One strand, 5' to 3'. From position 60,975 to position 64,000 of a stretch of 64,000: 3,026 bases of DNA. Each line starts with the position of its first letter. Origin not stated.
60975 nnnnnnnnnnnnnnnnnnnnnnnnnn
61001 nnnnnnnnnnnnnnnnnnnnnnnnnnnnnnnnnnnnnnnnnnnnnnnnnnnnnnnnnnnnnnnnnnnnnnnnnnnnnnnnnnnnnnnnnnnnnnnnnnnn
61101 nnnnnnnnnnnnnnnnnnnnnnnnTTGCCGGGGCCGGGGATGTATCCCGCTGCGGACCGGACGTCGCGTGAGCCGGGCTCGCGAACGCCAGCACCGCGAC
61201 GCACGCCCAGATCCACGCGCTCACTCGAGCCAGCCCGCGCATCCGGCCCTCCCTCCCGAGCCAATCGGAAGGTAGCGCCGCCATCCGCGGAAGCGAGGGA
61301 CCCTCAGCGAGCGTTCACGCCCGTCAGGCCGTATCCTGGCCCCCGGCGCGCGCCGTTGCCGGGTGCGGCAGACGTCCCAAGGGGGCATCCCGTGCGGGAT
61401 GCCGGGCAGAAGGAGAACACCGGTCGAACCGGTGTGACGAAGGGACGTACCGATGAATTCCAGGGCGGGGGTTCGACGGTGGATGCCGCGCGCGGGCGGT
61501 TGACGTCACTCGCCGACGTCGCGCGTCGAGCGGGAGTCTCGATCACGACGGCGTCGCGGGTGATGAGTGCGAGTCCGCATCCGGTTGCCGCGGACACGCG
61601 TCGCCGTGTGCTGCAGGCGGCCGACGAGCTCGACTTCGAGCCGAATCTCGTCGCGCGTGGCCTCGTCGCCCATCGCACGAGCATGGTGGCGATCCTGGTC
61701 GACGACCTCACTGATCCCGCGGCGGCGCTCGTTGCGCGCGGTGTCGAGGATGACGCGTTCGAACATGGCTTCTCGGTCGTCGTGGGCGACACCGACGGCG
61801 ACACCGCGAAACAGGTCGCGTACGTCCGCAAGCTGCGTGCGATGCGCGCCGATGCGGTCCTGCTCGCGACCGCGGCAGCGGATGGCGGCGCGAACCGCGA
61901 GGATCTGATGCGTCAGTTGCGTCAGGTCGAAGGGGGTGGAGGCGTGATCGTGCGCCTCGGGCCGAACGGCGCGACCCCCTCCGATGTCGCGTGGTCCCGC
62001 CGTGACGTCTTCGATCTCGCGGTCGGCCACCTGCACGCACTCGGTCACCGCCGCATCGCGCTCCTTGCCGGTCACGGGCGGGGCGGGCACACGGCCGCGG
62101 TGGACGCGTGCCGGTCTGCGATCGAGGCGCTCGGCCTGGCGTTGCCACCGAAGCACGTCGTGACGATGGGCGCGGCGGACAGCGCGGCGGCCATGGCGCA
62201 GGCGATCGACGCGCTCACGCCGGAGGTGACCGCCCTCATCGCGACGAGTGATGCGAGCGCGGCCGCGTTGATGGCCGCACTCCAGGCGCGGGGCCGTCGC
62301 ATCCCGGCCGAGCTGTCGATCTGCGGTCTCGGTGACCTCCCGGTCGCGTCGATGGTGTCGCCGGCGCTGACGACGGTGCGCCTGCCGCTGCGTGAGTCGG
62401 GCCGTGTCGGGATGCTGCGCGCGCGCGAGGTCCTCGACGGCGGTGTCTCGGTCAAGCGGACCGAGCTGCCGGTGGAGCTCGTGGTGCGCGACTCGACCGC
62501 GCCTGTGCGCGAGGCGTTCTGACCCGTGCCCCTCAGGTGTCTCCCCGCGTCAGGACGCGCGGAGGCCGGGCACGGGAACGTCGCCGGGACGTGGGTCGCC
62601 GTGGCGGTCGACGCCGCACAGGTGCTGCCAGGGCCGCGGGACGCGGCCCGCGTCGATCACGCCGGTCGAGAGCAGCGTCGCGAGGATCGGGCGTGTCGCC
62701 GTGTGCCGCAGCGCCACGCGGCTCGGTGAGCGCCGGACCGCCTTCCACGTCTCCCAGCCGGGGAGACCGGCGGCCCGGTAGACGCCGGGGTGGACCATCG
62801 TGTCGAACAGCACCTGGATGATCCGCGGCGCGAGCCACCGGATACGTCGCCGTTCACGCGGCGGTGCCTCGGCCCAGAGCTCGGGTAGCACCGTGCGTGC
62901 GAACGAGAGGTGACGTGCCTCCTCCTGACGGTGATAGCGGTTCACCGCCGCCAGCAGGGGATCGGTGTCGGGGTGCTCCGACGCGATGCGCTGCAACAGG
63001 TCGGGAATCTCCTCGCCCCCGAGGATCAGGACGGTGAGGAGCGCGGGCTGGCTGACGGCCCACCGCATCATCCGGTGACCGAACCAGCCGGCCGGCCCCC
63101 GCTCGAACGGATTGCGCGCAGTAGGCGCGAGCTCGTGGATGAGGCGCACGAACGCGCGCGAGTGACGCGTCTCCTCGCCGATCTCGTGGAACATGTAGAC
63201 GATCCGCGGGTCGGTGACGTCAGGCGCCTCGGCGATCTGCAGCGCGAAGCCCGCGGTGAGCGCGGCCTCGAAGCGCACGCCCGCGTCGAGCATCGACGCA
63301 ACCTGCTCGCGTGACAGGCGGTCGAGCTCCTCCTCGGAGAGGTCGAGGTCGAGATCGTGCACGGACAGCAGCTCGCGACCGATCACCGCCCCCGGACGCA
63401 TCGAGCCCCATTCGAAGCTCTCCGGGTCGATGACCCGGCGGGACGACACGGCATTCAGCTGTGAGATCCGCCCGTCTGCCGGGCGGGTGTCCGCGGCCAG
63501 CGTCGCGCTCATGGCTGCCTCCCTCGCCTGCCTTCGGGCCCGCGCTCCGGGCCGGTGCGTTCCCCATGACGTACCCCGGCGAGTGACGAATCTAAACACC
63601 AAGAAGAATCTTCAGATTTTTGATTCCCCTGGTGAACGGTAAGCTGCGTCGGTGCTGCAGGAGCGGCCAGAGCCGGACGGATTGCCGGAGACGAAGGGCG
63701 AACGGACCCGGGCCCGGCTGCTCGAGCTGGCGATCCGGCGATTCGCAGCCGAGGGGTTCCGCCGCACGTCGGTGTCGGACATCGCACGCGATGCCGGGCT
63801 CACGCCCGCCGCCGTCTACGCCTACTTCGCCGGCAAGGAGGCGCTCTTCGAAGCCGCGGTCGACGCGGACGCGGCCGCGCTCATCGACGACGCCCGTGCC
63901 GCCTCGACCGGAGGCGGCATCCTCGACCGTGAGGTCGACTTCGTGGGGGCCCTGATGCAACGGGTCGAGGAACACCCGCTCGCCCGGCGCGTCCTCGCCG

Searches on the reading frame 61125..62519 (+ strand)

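Call 37: search_protein_families(library=pfam, proteins=[window:61125-62519:+], max_evalue=0.00001)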
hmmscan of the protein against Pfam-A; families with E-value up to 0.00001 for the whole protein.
window:61125-62519:+ (465 aa): 4 families
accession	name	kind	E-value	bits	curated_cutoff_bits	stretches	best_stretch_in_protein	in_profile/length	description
PF13377.12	Peripla_BP_3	-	8.3e-27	94.7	26.5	1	300-458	1-167/167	Periplasmic binding protein-like domain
PF00356.27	LacI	-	2.2e-14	53.4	27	1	129-174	2-46/46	Bacterial regulatory proteins, lacI family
PF00532.27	Peripla_BP_1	-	2.5e-14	53.9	22.2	1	187-427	3-251/281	Periplasmic binding proteins and sugar binding domain of LacI family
PF13407.12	Peripla_BP_4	-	3.3e-06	27.3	35.1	0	189-253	2-67/258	Periplasmic binding protein domain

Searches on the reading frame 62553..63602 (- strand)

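Call 37: search_protein_families(library=pfam, proteins=[window:62553-63602:-], max_evalue=0.00001)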
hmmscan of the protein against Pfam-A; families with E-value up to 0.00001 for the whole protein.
window:62553-63602:- (350 aa): 1 family
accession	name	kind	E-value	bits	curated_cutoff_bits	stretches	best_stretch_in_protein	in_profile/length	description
PF11583.14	AurF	-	1.7e-38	132.9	29.6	1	79-312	50-280/282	P-aminobenzoate N-oxygenase AurF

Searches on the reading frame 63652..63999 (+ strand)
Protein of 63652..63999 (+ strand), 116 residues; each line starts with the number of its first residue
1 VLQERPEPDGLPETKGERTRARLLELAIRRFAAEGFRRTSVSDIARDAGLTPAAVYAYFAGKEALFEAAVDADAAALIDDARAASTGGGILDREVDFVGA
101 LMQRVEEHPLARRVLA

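Call 37: search_protein_families(library=pfam, proteins=[window:63652-63999:+], max_evalue=0.00001)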
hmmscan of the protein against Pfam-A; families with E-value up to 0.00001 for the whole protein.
window:63652-63999:+ (116 aa): 1 family
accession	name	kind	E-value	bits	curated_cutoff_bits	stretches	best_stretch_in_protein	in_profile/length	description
PF00440.29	TetR_N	-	5.5e-15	55.3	24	1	23-69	1-47/47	Bacterial regulatory proteins, tetR family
